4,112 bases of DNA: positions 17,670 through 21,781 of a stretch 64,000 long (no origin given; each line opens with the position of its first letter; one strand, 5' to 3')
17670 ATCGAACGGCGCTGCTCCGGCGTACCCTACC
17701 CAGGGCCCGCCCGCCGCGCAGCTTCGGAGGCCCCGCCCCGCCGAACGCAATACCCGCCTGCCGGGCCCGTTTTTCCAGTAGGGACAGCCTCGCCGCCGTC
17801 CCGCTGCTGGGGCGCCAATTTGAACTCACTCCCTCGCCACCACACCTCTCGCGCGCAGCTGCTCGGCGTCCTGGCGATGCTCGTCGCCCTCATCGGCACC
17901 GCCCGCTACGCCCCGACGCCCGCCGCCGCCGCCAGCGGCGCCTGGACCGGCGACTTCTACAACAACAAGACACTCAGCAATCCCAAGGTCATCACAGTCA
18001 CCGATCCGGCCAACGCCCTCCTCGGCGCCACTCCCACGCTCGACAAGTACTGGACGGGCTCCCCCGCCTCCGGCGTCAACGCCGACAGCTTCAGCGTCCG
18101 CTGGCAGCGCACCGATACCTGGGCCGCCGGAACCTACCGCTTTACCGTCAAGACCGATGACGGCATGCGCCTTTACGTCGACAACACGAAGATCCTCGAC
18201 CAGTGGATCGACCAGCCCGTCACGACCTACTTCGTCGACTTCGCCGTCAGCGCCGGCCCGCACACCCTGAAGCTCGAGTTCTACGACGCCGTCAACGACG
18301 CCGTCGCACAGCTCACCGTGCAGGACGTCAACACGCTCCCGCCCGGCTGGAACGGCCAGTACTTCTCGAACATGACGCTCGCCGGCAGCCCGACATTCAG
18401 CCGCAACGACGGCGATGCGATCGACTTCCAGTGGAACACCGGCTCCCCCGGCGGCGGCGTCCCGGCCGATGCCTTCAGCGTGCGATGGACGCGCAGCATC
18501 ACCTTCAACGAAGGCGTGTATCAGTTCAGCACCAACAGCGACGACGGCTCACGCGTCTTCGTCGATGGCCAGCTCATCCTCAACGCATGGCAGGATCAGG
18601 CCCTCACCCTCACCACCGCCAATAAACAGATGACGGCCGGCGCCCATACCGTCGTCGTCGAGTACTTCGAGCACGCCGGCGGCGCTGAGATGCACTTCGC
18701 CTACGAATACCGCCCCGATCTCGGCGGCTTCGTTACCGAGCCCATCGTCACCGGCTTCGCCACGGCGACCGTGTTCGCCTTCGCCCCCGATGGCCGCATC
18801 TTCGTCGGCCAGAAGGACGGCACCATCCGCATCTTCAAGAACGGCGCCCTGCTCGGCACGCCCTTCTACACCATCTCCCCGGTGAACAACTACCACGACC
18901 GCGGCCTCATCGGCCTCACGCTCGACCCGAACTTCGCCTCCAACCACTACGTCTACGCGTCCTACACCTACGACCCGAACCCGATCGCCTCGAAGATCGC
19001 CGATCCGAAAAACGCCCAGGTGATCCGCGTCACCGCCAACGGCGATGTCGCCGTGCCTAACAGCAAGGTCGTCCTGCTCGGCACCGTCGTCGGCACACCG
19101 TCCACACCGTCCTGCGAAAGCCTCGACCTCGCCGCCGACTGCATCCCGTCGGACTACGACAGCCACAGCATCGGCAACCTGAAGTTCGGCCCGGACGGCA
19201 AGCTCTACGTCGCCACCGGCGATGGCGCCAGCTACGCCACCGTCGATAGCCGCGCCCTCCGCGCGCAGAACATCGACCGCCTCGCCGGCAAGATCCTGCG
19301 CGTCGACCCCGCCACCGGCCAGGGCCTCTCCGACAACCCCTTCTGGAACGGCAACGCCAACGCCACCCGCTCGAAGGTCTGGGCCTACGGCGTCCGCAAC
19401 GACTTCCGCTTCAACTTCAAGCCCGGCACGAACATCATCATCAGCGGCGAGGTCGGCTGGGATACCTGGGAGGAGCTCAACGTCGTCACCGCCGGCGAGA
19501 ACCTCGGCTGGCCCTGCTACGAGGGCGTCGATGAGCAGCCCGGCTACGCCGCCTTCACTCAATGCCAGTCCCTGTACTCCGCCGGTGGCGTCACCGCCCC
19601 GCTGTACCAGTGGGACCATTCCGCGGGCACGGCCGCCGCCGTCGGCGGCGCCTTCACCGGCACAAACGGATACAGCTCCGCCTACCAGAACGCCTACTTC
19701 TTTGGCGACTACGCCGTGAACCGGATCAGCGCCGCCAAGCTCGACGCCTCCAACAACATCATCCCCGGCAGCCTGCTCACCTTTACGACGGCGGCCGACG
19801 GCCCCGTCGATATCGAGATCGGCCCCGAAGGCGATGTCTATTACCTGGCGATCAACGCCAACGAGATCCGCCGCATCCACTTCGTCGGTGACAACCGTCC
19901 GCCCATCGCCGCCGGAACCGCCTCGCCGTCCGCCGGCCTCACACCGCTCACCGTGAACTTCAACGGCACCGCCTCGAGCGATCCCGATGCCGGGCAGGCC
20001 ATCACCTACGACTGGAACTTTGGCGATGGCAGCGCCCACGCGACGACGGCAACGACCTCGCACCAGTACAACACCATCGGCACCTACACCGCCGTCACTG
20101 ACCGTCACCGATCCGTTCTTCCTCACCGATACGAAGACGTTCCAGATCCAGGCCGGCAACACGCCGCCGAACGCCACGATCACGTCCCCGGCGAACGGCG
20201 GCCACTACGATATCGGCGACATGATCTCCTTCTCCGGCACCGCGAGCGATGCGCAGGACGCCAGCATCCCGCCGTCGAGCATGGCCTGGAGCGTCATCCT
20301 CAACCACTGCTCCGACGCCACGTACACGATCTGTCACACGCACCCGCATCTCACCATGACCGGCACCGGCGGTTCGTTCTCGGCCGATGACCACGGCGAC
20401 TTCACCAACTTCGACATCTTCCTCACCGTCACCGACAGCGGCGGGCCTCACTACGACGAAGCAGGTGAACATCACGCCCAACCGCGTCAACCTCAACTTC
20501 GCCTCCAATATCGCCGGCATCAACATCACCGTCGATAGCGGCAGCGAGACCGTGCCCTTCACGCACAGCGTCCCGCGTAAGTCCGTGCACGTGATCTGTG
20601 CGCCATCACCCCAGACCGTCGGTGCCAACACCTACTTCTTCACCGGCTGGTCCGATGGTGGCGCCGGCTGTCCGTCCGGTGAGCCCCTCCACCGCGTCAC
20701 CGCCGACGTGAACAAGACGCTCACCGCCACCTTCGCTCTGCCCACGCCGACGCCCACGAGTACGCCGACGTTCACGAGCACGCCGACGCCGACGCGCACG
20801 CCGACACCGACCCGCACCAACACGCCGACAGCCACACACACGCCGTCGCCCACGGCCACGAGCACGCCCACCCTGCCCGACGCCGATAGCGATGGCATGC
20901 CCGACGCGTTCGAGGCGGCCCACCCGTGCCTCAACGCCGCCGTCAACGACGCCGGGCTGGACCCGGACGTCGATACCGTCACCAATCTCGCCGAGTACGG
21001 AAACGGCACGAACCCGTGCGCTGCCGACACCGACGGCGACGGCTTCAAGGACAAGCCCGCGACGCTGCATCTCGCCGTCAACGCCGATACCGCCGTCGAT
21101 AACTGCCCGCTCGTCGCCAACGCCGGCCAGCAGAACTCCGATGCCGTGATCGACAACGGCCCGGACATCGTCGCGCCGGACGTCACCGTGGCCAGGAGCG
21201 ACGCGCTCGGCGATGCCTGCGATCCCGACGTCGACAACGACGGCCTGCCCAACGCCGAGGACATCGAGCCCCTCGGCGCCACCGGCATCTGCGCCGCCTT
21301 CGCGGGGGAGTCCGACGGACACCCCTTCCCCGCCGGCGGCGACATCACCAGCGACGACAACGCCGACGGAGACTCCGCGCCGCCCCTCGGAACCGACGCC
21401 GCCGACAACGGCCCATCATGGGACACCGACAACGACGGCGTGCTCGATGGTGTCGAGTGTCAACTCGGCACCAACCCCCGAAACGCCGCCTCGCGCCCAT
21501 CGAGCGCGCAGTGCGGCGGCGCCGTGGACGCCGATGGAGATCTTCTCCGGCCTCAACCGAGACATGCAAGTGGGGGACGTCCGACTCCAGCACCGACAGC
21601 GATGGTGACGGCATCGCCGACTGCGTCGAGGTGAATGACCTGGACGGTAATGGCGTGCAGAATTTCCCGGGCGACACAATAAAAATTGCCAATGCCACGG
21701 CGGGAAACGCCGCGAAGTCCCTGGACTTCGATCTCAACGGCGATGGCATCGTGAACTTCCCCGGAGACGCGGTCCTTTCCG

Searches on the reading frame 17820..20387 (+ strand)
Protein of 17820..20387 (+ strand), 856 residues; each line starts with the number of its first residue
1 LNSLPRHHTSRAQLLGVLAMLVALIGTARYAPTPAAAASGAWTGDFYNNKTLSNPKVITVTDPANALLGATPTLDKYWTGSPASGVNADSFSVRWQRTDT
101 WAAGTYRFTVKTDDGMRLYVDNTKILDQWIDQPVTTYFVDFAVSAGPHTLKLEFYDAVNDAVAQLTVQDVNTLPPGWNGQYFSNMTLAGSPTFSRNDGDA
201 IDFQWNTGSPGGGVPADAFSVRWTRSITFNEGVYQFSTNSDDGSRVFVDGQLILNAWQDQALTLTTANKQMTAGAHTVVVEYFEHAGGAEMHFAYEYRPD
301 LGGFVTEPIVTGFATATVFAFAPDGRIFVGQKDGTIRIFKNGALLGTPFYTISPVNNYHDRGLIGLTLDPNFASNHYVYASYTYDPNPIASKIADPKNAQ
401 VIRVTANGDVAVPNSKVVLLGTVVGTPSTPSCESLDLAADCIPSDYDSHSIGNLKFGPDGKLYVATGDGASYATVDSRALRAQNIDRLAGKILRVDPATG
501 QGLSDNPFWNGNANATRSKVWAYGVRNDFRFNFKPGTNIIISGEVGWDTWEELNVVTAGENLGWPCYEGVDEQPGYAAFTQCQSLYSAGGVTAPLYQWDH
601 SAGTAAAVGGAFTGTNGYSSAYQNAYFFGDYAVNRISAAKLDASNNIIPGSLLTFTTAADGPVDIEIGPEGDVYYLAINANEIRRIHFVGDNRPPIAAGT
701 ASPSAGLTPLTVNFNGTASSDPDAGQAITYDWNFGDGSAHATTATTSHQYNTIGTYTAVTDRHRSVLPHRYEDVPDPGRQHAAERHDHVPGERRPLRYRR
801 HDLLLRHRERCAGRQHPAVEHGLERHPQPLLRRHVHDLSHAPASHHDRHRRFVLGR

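Call 52: search_protein_families(library=pfam, max_evalue=0.001, proteins=[window:17820-20387:+])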
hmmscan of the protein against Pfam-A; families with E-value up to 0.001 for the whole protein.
window:17820-20387:+ (856 aa): 5 families
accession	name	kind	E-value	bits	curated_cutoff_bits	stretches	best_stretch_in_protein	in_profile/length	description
PF07995.17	GSDH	-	5.8e-43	147.9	25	1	319-677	7-323/332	Glucose / Sorbosone dehydrogenase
PF07691.17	PA14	-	6.3e-28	97.9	24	2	175-297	3-133/147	PA14 domain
PF18911.6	PKD_4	-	7.9e-12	45.5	27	1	692-758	1-64/85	PKD domain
PF00801.26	PKD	-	1.9e-07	31.4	23.5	1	702-757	7-60/80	PKD domain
PF20067.5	SSL_N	-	0.00011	22.4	18.9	0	320-336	27-43/46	Strictosidine synthase-like, N-terminal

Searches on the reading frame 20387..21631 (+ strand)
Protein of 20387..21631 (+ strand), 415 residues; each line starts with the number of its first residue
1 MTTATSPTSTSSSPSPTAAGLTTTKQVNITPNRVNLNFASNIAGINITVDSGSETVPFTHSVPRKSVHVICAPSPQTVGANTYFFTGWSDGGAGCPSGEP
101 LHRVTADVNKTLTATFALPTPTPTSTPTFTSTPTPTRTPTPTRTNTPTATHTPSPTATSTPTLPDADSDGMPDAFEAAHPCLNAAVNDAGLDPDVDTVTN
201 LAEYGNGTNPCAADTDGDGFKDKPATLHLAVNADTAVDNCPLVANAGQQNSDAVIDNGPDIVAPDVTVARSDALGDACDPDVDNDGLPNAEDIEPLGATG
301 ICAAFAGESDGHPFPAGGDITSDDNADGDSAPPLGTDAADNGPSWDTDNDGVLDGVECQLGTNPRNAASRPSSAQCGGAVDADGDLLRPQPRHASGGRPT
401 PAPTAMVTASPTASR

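Call 52: search_protein_families(library=pfam, max_evalue=0.001, proteins=[window:20387-21631:+])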
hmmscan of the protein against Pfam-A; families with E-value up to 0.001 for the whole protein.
window:20387-21631:+ (415 aa): 2 families
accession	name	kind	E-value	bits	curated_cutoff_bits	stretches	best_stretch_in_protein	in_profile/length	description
PF18884.5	TSP3_bac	-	1.6e-08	34.6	25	1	346-365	1-20/22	Bacterial TSP3 repeat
PF02412.23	TSP_3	-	9.2e-06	25.7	25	1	271-292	5-26/36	Thrombospondin type 3 repeat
